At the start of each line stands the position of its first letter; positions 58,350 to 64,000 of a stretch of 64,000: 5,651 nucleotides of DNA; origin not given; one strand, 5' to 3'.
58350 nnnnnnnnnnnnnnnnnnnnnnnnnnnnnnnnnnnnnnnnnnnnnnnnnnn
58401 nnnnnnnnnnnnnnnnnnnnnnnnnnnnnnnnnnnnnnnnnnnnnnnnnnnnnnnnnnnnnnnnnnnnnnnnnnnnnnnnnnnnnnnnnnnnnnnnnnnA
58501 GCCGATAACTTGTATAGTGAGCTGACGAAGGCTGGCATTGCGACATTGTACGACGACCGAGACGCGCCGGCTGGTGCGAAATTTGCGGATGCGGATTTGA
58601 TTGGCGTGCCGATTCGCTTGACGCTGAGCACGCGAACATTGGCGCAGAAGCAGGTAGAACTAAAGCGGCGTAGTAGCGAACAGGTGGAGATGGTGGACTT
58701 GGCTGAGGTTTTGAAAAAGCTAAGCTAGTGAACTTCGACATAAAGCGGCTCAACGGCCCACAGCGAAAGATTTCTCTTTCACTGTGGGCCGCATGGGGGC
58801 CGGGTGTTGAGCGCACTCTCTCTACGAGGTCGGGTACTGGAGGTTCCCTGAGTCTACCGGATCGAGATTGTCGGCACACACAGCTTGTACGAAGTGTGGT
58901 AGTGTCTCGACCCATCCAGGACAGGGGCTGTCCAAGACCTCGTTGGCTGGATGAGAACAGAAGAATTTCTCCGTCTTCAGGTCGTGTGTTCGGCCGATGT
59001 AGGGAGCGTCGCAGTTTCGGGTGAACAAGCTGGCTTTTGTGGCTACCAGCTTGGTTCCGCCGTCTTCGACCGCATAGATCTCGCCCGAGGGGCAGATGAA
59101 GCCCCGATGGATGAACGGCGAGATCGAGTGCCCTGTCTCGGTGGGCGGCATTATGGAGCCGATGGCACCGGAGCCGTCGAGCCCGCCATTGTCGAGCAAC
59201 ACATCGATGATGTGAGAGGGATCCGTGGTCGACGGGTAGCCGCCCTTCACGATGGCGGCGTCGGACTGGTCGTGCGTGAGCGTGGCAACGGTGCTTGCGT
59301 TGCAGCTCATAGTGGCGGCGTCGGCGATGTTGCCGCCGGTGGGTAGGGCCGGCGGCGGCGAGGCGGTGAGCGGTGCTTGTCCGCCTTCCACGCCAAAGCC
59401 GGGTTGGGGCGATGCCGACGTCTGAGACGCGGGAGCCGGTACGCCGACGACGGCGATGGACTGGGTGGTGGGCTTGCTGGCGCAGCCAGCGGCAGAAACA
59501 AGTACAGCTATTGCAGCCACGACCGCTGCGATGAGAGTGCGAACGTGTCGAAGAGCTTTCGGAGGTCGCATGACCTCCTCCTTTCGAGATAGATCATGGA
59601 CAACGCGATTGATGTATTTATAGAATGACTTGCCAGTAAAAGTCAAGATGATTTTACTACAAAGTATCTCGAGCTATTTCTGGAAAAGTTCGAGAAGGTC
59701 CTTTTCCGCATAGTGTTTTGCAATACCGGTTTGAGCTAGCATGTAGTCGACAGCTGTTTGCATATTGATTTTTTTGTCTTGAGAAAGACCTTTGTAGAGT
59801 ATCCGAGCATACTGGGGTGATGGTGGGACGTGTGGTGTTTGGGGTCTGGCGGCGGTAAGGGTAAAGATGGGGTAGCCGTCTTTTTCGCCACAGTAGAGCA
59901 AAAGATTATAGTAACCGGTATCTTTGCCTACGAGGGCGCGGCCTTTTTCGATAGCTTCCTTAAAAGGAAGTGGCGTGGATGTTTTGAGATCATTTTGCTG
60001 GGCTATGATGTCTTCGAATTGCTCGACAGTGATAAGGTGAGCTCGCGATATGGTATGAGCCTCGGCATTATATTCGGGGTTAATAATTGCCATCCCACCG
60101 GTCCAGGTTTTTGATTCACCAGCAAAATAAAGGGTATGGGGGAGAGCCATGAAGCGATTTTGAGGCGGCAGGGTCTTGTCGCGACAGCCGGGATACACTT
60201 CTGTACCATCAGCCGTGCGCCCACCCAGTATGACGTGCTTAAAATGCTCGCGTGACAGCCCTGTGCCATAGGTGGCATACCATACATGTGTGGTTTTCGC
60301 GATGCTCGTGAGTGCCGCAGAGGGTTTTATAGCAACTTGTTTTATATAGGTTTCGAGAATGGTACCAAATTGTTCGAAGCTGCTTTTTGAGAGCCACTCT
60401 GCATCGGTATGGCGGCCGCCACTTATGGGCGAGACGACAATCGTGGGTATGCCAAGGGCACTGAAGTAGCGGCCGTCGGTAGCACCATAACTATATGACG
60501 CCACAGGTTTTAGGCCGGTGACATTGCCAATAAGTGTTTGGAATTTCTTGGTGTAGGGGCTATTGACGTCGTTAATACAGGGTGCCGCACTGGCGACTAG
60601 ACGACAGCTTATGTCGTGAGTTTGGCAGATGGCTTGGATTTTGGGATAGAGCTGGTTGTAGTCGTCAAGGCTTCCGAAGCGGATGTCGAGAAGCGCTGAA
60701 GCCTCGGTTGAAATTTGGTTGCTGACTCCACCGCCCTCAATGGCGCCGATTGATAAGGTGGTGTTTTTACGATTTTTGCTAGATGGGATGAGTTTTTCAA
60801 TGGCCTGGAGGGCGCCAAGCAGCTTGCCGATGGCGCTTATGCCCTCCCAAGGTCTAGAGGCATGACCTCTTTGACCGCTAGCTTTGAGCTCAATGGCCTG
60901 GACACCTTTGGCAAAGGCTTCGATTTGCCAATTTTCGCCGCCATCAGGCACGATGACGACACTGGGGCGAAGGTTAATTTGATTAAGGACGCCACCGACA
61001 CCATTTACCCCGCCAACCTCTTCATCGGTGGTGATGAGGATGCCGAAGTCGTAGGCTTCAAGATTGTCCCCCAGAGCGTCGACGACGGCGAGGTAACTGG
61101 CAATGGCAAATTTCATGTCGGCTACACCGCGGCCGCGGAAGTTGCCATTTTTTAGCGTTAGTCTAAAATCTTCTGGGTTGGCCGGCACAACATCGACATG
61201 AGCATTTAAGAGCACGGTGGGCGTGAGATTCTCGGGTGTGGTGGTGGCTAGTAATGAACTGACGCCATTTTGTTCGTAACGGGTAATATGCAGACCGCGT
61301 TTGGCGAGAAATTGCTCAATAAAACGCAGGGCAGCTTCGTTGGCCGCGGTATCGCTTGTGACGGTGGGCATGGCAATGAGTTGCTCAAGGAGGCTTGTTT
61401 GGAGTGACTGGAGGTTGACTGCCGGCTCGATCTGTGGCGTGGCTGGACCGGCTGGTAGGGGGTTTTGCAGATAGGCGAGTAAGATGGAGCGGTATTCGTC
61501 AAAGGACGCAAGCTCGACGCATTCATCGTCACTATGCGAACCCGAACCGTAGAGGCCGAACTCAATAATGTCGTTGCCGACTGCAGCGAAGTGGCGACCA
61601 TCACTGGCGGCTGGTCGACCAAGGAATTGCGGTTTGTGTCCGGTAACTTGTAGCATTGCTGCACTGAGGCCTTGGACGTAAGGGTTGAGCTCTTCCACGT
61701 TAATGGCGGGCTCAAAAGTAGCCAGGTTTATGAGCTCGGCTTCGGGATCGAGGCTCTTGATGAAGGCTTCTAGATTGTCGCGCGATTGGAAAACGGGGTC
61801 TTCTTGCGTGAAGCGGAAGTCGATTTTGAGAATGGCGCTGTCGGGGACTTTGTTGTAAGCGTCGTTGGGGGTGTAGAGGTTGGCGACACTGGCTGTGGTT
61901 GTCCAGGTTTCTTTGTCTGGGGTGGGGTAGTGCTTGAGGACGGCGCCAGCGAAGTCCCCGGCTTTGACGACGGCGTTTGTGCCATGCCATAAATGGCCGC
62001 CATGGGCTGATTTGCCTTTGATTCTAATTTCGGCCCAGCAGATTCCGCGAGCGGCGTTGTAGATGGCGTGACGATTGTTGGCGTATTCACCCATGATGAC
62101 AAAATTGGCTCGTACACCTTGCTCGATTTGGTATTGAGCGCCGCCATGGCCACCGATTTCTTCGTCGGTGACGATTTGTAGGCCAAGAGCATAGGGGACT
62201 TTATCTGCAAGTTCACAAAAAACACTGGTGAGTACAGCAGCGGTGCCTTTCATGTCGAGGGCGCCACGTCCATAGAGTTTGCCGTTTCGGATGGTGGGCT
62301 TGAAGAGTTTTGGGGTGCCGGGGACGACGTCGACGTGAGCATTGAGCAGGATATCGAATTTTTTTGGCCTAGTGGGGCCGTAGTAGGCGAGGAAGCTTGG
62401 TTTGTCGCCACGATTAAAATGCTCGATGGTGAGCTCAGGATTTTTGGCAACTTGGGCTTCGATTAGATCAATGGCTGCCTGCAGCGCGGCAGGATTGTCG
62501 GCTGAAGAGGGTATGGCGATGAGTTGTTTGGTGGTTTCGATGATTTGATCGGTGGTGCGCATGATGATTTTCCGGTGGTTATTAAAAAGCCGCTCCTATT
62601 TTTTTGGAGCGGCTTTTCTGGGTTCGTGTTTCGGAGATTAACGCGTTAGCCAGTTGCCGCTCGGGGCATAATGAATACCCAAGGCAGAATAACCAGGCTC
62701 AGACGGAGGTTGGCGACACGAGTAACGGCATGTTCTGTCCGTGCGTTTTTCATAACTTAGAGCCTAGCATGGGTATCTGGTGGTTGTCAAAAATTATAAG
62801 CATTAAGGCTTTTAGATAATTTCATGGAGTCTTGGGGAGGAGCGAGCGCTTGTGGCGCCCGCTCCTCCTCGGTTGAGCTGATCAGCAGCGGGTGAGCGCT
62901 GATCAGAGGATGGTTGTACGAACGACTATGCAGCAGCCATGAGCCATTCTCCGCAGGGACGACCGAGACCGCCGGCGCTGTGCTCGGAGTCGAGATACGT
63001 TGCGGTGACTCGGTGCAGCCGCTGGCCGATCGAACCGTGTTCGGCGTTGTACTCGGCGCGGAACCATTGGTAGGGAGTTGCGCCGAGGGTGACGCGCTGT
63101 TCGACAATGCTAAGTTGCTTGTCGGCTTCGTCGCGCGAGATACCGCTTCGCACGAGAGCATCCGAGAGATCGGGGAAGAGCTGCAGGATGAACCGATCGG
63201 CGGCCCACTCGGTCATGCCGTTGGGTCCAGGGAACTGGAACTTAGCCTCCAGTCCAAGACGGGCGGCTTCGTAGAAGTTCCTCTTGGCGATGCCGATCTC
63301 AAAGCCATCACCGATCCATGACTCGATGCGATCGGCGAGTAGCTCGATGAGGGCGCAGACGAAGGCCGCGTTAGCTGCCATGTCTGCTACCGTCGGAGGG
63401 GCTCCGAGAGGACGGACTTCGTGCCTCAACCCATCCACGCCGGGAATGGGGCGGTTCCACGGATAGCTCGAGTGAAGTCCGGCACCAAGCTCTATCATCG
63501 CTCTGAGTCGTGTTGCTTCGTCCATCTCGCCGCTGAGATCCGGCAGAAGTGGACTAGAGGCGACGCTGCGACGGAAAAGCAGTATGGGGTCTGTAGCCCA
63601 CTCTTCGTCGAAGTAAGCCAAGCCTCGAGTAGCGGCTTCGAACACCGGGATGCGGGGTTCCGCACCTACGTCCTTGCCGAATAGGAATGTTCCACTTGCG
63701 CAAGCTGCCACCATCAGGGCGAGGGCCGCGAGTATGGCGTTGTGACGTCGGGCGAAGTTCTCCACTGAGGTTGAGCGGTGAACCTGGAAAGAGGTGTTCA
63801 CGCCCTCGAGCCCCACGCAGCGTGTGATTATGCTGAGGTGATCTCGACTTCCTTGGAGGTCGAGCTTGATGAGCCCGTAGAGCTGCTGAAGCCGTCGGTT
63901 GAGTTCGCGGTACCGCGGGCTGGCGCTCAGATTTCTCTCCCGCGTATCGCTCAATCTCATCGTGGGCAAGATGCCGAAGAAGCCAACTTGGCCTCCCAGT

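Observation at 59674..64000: Unusual M20-M20-GGCT(ChaC)-like triple fusion next to a GCS2-like ligase, forming a possible gamma-glutamyl peptide turnover module.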

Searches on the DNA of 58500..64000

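Call 34: search_rna_families(source=window, start=58500, end=64000, threshold=evalue, max_evalue=1)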
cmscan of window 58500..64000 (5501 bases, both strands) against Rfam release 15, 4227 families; matches with E-value up to 1: 2.
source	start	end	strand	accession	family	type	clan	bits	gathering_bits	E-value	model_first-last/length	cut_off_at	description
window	62140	62174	-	RF01333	CRISPR-DR20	Gene; CRISPR;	-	21.7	42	0.53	1-36/36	no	CRISPR RNA direct repeat element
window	59750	59795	-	RF00032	Histone3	Cis-reg;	-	18.1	34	0.37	1-46/46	no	Histone 3' UTR stem-loop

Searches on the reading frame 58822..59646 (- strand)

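Call 3: search_protein_families(library=pfam, proteins=[window:58822-59646:-], max_evalue=1)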
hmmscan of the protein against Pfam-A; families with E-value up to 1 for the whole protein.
window:58822-59646:- (274 aa): 1 family
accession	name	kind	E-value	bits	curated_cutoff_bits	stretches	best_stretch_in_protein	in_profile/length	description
PF19989.4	DUF6425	-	0.065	13.8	25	1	42-127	82-162/227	Family of unknown function (DUF6425)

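Call 4: search_protein_families(library=ncbifam, proteins=[window:58822-59646:-], max_evalue=0.1)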
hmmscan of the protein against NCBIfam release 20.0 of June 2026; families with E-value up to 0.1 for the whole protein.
window:58822-59646:- (274 aa): 2 families
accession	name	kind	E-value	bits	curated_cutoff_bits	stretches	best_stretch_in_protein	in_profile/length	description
NF058669.1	SCO2207_fam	exception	0.04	13.8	250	1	40-139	80-174/228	SCO2207 family protein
NF003377.0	PRK04452.1-3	subfamily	0.056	12.4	527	1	25-128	295-395/432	acetyl-CoA decarbonylase/synthase complex subunit delta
